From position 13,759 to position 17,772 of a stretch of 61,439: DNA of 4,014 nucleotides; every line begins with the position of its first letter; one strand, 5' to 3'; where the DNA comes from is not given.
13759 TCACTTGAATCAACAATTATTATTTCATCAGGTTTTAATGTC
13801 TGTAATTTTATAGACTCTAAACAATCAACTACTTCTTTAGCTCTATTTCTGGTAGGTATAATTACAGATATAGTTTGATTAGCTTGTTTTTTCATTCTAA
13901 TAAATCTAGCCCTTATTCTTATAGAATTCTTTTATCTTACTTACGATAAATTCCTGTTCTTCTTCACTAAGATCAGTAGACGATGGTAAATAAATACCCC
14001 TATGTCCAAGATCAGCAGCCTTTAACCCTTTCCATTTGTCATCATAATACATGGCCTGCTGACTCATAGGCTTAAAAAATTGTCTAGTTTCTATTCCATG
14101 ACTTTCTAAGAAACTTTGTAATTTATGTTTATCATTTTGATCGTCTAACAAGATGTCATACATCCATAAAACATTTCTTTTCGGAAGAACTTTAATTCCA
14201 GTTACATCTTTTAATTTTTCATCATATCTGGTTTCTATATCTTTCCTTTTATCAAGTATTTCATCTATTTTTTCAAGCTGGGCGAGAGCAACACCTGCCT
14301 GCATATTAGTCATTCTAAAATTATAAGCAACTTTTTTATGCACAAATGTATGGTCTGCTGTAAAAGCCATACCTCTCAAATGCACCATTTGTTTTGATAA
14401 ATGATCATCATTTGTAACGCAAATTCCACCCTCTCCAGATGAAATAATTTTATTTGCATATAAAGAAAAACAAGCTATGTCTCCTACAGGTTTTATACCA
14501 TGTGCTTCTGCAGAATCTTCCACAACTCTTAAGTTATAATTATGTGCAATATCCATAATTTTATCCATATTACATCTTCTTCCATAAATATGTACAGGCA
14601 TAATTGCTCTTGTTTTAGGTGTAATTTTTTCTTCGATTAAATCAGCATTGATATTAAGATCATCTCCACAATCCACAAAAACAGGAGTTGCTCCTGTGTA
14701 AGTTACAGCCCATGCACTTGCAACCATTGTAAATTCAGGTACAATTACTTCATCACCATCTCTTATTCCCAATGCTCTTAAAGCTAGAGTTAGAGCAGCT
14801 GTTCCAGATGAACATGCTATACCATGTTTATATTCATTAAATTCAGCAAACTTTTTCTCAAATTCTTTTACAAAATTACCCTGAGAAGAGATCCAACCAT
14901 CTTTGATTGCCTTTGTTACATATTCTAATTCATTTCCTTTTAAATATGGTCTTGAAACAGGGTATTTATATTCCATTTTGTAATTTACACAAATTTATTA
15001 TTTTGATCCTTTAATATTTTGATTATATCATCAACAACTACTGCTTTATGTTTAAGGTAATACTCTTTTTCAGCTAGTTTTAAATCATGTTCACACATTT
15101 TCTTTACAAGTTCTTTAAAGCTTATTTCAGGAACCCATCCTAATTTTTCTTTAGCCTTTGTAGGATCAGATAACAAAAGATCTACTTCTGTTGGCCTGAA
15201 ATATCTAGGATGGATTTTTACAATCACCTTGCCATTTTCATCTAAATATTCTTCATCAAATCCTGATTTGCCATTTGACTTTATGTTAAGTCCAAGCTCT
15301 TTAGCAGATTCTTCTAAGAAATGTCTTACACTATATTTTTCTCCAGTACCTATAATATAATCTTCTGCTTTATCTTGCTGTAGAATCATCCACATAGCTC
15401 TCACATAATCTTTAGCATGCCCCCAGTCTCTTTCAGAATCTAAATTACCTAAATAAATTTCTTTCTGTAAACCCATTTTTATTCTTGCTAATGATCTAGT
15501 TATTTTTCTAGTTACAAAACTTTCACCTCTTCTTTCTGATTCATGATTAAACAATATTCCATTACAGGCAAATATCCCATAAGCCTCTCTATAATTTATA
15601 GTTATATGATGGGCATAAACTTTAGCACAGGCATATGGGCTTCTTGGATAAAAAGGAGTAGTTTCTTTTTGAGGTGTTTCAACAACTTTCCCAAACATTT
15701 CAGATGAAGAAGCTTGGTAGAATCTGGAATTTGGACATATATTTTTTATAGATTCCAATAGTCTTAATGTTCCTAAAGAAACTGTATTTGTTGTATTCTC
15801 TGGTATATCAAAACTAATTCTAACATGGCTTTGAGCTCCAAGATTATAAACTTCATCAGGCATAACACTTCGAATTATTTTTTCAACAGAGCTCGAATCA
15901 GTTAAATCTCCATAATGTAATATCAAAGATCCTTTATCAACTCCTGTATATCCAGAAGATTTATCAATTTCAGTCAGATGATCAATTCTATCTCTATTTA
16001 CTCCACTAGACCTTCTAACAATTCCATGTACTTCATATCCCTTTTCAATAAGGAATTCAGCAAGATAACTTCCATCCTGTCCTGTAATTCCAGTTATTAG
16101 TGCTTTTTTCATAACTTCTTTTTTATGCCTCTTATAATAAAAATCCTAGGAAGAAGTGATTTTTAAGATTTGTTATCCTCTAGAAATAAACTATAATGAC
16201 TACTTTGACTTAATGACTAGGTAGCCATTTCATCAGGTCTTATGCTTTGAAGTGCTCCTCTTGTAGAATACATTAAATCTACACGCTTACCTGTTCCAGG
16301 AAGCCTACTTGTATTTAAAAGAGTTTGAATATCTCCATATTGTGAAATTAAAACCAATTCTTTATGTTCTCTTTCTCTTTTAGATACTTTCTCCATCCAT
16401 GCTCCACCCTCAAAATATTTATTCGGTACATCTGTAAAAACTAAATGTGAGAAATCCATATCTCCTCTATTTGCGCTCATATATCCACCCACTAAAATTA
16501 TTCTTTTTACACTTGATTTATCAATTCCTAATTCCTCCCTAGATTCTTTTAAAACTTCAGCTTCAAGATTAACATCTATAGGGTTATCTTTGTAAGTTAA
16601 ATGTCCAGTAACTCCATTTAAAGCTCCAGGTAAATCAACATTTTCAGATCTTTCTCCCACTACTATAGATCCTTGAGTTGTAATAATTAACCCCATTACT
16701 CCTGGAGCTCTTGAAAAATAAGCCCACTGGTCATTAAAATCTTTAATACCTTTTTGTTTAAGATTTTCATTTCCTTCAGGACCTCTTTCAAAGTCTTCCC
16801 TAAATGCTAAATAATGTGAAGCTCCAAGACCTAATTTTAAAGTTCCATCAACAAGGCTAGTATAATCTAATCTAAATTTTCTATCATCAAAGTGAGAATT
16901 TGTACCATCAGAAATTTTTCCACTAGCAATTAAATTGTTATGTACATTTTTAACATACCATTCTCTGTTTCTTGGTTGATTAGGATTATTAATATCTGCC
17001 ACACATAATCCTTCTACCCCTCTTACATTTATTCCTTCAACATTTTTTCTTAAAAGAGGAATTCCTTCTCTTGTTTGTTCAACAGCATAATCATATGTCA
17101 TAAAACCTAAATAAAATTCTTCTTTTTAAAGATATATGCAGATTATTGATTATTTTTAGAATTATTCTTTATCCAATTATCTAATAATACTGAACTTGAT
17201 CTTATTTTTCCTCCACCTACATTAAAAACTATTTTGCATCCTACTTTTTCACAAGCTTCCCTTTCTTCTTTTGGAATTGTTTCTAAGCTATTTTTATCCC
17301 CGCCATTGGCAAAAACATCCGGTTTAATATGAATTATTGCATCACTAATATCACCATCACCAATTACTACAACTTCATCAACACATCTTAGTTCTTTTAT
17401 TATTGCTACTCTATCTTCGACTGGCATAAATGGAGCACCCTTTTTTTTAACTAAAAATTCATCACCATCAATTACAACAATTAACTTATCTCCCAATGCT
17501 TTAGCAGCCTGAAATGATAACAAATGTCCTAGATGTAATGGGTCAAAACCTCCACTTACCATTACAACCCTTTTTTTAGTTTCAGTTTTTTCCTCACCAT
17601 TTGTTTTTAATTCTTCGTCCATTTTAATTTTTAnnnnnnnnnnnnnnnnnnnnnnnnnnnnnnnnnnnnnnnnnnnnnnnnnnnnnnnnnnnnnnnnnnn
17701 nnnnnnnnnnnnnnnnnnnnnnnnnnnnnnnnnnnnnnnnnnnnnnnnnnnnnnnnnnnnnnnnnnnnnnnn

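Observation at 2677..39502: A ~37-kb glycosylation island anchored by aglB, with an enzyme set unusual for an archaeon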

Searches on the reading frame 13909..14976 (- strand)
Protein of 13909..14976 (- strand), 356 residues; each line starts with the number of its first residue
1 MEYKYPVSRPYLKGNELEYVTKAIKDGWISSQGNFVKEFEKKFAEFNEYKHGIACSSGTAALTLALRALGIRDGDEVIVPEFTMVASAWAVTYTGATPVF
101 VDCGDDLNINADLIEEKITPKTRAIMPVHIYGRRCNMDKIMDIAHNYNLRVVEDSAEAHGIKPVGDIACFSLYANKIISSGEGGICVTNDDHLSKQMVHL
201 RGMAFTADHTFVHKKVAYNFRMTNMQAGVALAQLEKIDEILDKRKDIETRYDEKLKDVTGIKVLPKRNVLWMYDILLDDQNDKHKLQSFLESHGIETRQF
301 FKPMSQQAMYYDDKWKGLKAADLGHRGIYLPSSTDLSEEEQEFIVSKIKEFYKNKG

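Call 4: search_protein_families(library=pfam, proteins=[window:13909-14976:-], max_evalue=0.001)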
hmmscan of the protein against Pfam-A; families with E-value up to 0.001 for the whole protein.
window:13909-14976:- (356 aa): 5 families
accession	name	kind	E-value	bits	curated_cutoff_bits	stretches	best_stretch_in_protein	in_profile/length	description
PF01041.23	DegT_DnrJ_EryC1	-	4.3e-101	339.1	19.8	1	12-348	3-359/360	DegT/DnrJ/EryC1/StrS aminotransferase family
PF00266.25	Aminotran_5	-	1.3e-07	31.4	21.5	1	38-298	47-336/371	Aminotransferase class-V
PF01212.27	Beta_elim_lyase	-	9e-06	25.7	27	1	36-264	34-274/288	Beta-eliminating lyase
PF00155.27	Aminotran_1_2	-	1.1e-05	25.3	19.7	1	36-155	44-186/361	Aminotransferase class I and II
PF01053.26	Cys_Met_Meta_PP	-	3.1e-05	23.1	27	1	37-155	55-174/381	Cys/Met metabolism PLP-dependent enzyme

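Call 9: search_protein_families(library=ncbifam, proteins=[window:13909-14976:-], max_evalue=0.01)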
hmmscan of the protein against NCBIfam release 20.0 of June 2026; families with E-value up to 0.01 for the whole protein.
window:13909-14976:- (356 aa): 34 families (the best 25 are shown)
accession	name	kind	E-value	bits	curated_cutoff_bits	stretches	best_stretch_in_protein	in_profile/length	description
TIGR04181.1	NHT_00031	hypoth_equivalog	4.9e-90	302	420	1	7-333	3-359/359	LegC family aminotransferase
TIGR03588.1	PseC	equivalog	7.9e-67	225.8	423.5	1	6-350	3-378/380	UDP-4-amino-4,6-dideoxy-N-acetyl-beta-L-altrosamine transaminase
NF008687.0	PRK11706.1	equivalog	1.3e-60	205.2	375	1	6-352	3-374/375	dTDP-4-amino-4,6-dideoxygalactose transaminase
NF008658.2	PRK11658.1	equivalog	2.2e-54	184.5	631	1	5-350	5-375/379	UDP-4-amino-4-deoxy-L-arabinose aminotransferase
TIGR04427.1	PLP_DesI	equivalog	2.7e-52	178.2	650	1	18-344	36-375/390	dTDP-4-dehydro-6-deoxyglucose aminotransferase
TIGR02379.1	ECA_wecE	subfamily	3.3e-50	170.9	434.85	1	6-352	3-375/376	dTDP-4-amino-4,6-dideoxy-D-glucose transaminase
NF011936.0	PRK15407.1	equivalog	1.3e-45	156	423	2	9-201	41-248/440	lipopolysaccharide biosynthesis protein RfbH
NF005816.0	PRK07682.1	equivalog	6.4e-11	41.5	620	1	22-155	62-203/390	aminotransferase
NF005817.0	PRK07683.1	equivalog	4.5e-08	32.2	575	1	44-133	84-176/387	aminotransferase A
NF004975.0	PRK06348.1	equivalog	1.6e-06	27.4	549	1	49-154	89-201/384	pyridoxal phosphate-dependent aminotransferase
NF004621.0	PRK05957.1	equivalog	3.2e-06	26.2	498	1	60-128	100-167/389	pyridoxal phosphate-dependent aminotransferase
NF006095.0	PRK08247.1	equivalog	4e-06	25.9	585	1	39-156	58-175/369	methionine biosynthesis PLP-dependent protein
NF002878.0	PRK03321.1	subfamily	7.3e-06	25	374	1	40-126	63-150/352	histidinol-phosphate transaminase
NF005744.0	PRK07568.1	subfamily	1.6e-05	23.9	389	1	23-155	63-202/398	pyridoxal phosphate-dependent aminotransferase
NF005695.0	PRK07503.1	equivalog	1.9e-05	23.5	666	1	39-158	70-190/403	methionine gamma-lyase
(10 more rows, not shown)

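Call 44: search_solved_structures(query=window:13909-14976:-, max_evalue=1e-30)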
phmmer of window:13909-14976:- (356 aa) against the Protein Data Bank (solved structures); distinct sequences matched with E-value up to 1e-30: 44.
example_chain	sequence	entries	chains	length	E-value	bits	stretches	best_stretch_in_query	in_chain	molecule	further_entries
3bn1_A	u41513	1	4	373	3.1e-80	273.2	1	6-348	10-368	Perosamine synthetase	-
3dr7_A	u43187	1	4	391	3.7e-80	272.9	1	6-348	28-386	Putative perosamine synthetase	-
3dr4_A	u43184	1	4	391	2.6e-79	270.2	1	6-348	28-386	Putative perosamine synthetase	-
7b0m_AAA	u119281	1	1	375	2.7e-63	217.5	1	9-343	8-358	Sugar aminotransferase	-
7b0d_A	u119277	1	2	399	1.3e-51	179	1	19-350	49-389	Glutamine--scyllo-inositol transaminase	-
7n63_A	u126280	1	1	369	8.4e-48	166.5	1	20-353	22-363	Putative aminotransferase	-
3frk_A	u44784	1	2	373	1.9e-46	162.1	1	25-350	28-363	QdtB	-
5u1z_A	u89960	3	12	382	3.2e-45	158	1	19-340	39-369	Putative aminotransferase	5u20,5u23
5u21_A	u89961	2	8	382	1.5e-44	155.9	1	19-340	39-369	Putative aminotransferase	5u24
8vr3_A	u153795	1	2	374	4e-44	154.4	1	7-313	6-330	DegT/DnrJ/EryC1/StrS aminotransferase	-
8vr5_A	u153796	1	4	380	5.1e-44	154.1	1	7-313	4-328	DegT/DnrJ/EryC1/StrS aminotransferase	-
1o61_A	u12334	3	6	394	2.5e-43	151.8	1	5-282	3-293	aminotransferase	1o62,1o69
2oga_A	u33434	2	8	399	3e-43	151.6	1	33-302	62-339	Transaminase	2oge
4ztc_A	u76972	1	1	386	1.2e-42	149.6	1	5-288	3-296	Aminotransferase homolog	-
3nu7_A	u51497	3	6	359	8.4e-42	146.8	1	33-316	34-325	Aminotransferase WbpE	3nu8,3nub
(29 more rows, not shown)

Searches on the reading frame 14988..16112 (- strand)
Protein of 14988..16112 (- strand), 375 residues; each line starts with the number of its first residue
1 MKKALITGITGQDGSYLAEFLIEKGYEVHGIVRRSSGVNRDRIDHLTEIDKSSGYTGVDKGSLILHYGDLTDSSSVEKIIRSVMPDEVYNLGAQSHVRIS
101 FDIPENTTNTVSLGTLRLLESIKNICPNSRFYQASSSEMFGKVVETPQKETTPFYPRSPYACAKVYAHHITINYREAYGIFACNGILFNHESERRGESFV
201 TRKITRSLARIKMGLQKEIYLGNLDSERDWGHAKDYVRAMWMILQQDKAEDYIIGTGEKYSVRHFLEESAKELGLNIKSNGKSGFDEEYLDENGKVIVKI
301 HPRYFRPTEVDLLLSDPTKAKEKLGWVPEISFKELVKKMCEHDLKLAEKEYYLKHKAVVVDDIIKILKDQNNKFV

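Call 4: search_protein_families(library=pfam, proteins=[window:14988-16112:-], max_evalue=0.001)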
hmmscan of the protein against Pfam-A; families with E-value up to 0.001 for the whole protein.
window:14988-16112:- (375 aa): 3 families
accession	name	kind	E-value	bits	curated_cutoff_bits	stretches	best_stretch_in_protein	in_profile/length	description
PF16363.11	GDP_Man_Dehyd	-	2.4e-143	478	27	1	5-339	1-332/332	GDP-mannose 4,6 dehydratase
PF01370.27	Epimerase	-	4.7e-73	246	20.9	1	4-255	1-240/240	NAD dependent epimerase/dehydratase family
PF04321.23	RmlD_sub_bind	-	5.2e-05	22.9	27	1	3-180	2-145/287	RmlD substrate binding domain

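Call 9: search_protein_families(library=ncbifam, proteins=[window:14988-16112:-], max_evalue=0.01)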
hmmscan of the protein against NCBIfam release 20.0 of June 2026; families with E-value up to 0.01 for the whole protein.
window:14988-16112:- (375 aa): 13 families
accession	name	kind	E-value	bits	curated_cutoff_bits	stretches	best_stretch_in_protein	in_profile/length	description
TIGR01472.1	gmd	equivalog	1.9e-159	530.4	415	1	2-346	1-341/342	GDP-mannose 4,6-dehydratase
TIGR01181.1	dTDP_gluc_dehyt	equivalog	5e-32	111.3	365.1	1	42-340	30-308/321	dTDP-glucose 4,6-dehydratase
TIGR04180.1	EDH_00030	hypoth_equivalog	1e-25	90.4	475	1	5-329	2-295/297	NAD-dependent 4,6-dehydratase LegB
TIGR02622.1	CDP_4_6_dhtase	equivalog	1.4e-20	73.8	278.45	1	2-178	5-172/352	CDP-glucose 4,6-dehydratase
NF007582.0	PRK10217.1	equivalog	1.4e-17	63.8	698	1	1-341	1-329/355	dTDP-glucose 4,6-dehydratase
TIGR01179.1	galE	equivalog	9.7e-17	60.8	262.3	1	4-278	2-280/332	UDP-glucose 4-epimerase GalE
NF007490.0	PRK10084.1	subfamily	4e-15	55.7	649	1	3-259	2-264/361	dTDP-glucose 4,6-dehydratase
NF043036.1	ErythonDh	equivalog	1.3e-07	31.2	325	1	3-174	2-163/321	D-erythronate dehydrogenase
NF011728.1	PRK15181.1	equivalog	8.8e-07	28.2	760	1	2-338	16-332/348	Vi polysaccharide biosynthesis UDP-N-acetylglucosaminuronic acid C-4 epimerase TviC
NF041015.1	UDPsulfquin_syn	equivalog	1e-06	28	575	1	3-130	2-138/384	UDP-sulfoquinovose synthase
NF007956.0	PRK10675.1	subfamily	4.1e-06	26.2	394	1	4-176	3-165/338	UDP-glucose 4-epimerase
NF052578.1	StrlDmthSdmBMthl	equivalog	0.0002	21.2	600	1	4-178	3-152/328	sterol demethylase protein SdmB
TIGR03466.1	HpnA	hypoth_equivalog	0.0029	16.5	367.65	0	3-38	2-37/327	hopanoid-associated sugar epimerase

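Call 76: find_encoding_contigs(protein=window:14988-16112:-, flank=10000, max_places=6)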
Protein window:14988-16112:- (375 aa): 22 contigs read that carry it; 6 places shown.
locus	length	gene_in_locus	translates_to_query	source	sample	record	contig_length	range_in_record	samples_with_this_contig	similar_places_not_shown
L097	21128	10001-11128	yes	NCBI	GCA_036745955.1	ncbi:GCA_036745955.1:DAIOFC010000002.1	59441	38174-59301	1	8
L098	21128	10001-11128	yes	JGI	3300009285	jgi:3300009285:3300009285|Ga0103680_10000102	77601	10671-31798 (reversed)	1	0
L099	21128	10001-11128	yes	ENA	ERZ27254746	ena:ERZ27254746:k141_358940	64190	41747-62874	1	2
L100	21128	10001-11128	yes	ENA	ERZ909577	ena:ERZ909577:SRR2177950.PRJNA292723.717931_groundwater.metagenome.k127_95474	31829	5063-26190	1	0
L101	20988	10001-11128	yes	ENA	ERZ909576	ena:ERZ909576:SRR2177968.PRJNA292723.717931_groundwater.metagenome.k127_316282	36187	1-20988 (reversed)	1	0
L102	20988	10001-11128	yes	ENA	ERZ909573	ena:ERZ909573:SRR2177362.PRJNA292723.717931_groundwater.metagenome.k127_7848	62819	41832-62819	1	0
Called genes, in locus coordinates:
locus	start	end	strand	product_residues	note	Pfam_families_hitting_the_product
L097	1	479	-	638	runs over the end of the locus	PF01075:Glyco_transf_9, PF00535:Glycos_transf_2, PF13641:Glyco_tranf_2_3, PF13632:Glyco_trans_2_3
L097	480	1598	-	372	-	PF13439:Glyco_transf_4, PF13579:Glyco_trans_4_4, PF20706:GT4-conflict (faint), PF00534:Glycos_transf_1, PF13692:Glyco_trans_1_4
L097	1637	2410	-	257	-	PF13489:Methyltransf_23 (weak), PF13847:Methyltransf_31, PF08241:Methyltransf_11, PF08242:Methyltransf_12, PF13649:Methyltransf_25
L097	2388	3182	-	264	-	PF01522:Polysacc_deac_1, PF10096:DUF2334 (weak), PF03065:Glyco_hydro_57 (weak)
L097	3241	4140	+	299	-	PF00685:Sulfotransfer_1, PF13469:Sulfotransfer_3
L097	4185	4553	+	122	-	-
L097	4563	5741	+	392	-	PF01075:Glyco_transf_9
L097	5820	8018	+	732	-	PF08421:Methyltransf_13, PF13489:Methyltransf_23, PF08484:Methyltransf_14, PF01370:Epimerase, PF16363:GDP_Man_Dehyd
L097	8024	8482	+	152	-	PF00293:NUDIX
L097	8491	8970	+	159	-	PF01467:CTP_transf_like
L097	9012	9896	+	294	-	-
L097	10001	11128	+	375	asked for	PF01370:Epimerase, PF16363:GDP_Man_Dehyd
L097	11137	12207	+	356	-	PF00155:Aminotran_1_2 (weak), PF01041:DegT_DnrJ_EryC1, PF00266:Aminotran_5 (weak), PF01212:Beta_elim_lyase (faint)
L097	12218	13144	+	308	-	PF00535:Glycos_transf_2, PF10111:Glyco_tranf_2_2, PF13641:Glyco_tranf_2_3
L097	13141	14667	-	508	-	PF01943:Polysacc_synt, PF03023:MurJ, PF13440:Polysacc_synt_3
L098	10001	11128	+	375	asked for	PF01370:Epimerase, PF16363:GDP_Man_Dehyd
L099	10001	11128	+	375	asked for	PF01370:Epimerase, PF16363:GDP_Man_Dehyd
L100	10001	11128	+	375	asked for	PF01370:Epimerase, PF16363:GDP_Man_Dehyd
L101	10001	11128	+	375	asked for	PF01370:Epimerase, PF16363:GDP_Man_Dehyd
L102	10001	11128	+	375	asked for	PF01370:Epimerase, PF16363:GDP_Man_Dehyd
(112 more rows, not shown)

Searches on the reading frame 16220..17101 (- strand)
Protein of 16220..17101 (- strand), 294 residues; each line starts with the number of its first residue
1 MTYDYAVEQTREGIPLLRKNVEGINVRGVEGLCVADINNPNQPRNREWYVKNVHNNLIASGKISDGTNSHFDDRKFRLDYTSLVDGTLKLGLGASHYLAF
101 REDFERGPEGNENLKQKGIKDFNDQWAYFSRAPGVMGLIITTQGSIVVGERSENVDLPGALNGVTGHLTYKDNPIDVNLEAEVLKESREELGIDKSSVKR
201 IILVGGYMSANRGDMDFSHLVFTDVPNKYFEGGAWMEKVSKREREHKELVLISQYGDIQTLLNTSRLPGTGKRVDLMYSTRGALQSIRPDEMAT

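Call 4: search_protein_families(library=pfam, proteins=[window:16220-17101:-], max_evalue=0.001)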
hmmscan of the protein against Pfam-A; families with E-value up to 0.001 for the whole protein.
window:16220-17101:- (294 aa): 0 families

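Call 8: search_protein_families(library=ncbifam, proteins=[window:16220-17101:-], max_evalue=0.01)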
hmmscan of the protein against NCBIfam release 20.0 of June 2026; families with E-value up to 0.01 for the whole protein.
window:16220-17101:- (294 aa): 0 families

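Call 22: search_protein_families(library=pfam, proteins=[window:16220-17101:-], max_evalue=5)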
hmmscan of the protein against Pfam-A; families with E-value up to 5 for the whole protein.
window:16220-17101:- (294 aa): 0 families

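Call 64: predict_structure(protein=window:16220-17101:-)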
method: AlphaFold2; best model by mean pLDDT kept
length: 294 residues; sequences in the alignment: 1
mean_pLDDT: 30.8   pTM: 0.19
mean pLDDT of the five models: 30.8, 30.6, 28.9, 28.5, 28.5
residues with pLDDT >= 90: 0; 70-90: 0; 50-70: 1; < 50: 293
segments of 3 or more residues with pLDDT < 50: 1-109, 111-294
pLDDT, mean of each block of 10 residues (from residue 1): 32 35 32 35 31 25 25 26 24 27 44 43 31 29 27 27 24 23 28 29 28 27 28 27 31 36 40 40 36 37
secondary structure, 60 per line:
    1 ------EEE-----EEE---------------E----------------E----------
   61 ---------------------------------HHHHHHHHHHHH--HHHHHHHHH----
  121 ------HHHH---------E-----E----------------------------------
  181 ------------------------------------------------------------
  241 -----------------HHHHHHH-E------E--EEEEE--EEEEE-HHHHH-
elements in order: E7-9 E15-17 H94-105 H108-116 H127-130 H258-264 E276-280 E283-287 H289-293

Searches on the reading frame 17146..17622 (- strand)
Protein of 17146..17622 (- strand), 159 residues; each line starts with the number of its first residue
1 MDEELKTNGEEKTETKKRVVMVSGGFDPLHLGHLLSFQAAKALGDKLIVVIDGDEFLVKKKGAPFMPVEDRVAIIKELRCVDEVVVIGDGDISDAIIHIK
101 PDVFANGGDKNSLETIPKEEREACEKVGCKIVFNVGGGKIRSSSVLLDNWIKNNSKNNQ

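Call 4: search_protein_families(library=pfam, proteins=[window:17146-17622:-], max_evalue=0.001)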
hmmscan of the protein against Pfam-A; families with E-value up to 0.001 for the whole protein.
window:17146-17622:- (159 aa): 1 family
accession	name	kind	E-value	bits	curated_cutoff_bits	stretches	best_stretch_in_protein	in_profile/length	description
PF01467.32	CTP_transf_like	-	1e-16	61.8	21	1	23-132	3-110/133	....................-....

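Call 8: search_protein_families(library=ncbifam, proteins=[window:17146-17622:-], max_evalue=0.01)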
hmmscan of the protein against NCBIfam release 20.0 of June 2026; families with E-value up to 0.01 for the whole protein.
window:17146-17622:- (159 aa): 17 families
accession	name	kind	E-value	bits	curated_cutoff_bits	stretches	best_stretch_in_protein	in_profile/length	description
TIGR02199.1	rfaE_dom_II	equivalog_domain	9.4e-23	80.6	181.5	1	11-132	5-125/144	D-glycero-beta-D-manno-heptose 1-phosphate adenylyltransferase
NF008454.0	PRK11316.1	equivalog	5.4e-19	68.1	521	1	3-116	326-441/475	bifunctional D-glycero-beta-D-manno-heptose-7-phosphate kinase/D-glycero-beta-D-manno-heptose 1-phosphate adenylyltransferase HldE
TIGR00125.1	cyt_tran_rel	domain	1.1e-16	60.7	27.7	1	19-84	1-65/65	adenylyltransferase/cytidyltransferase family protein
TIGR01518.1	g3p_cytidyltrns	equivalog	5.8e-14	52.3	165.4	1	20-111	1-93/125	glycerol-3-phosphate cytidylyltransferase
NF001985.0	PRK00777.1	subfamily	5e-09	36.4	104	1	16-77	3-64/157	pantetheine-phosphate adenylyltransferase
NF005518.0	PRK07143.1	equivalog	1.7e-06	27.7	232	1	12-87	10-87/281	hypothetical protein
TIGR01510.1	coaD_prev_kdtB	equivalog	6.3e-06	26.3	103.3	1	21-78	3-55/155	pantetheine-phosphate adenylyltransferase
TIGR01526.1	nadR_NMN_Atrans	equivalog_domain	8e-06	25.3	341.15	1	18-88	2-70/325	nicotinamide-nucleotide adenylyltransferase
NF045965.1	RibF_rel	equivalog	2.2e-05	24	200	1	11-87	7-89/279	FAD synthase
NF005988.0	PRK08099.1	equivalog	0.00015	21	201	1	11-55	58-102/411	multifunctional transcriptional regulator/nicotinamide-nucleotide adenylyltransferase/ribosylnicotinamide kinase NadR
NF002250.0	PRK01170.1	subfamily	0.00032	20.3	489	1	19-74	2-56/322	bifunctional pantetheine-phosphate adenylyltransferase/NTP phosphatase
TIGR00482.1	TIGR00482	equivalog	0.00058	19.9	112.45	1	23-78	3-58/194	nicotinate (nicotinamide) nucleotide adenylyltransferase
NF041124.1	CoaD_Thcocales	equivalog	0.00096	19.1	290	1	16-72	3-60/156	phosphopantetheine adenylyltransferase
NF000840.1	PRK00071.1-3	equivalog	0.001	18.6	150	1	14-75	3-64/201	nicotinate-nucleotide adenylyltransferase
NF005410.0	PRK06973.1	equivalog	0.0019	17.5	214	1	6-64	11-62/243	nicotinate-nucleotide adenylyltransferase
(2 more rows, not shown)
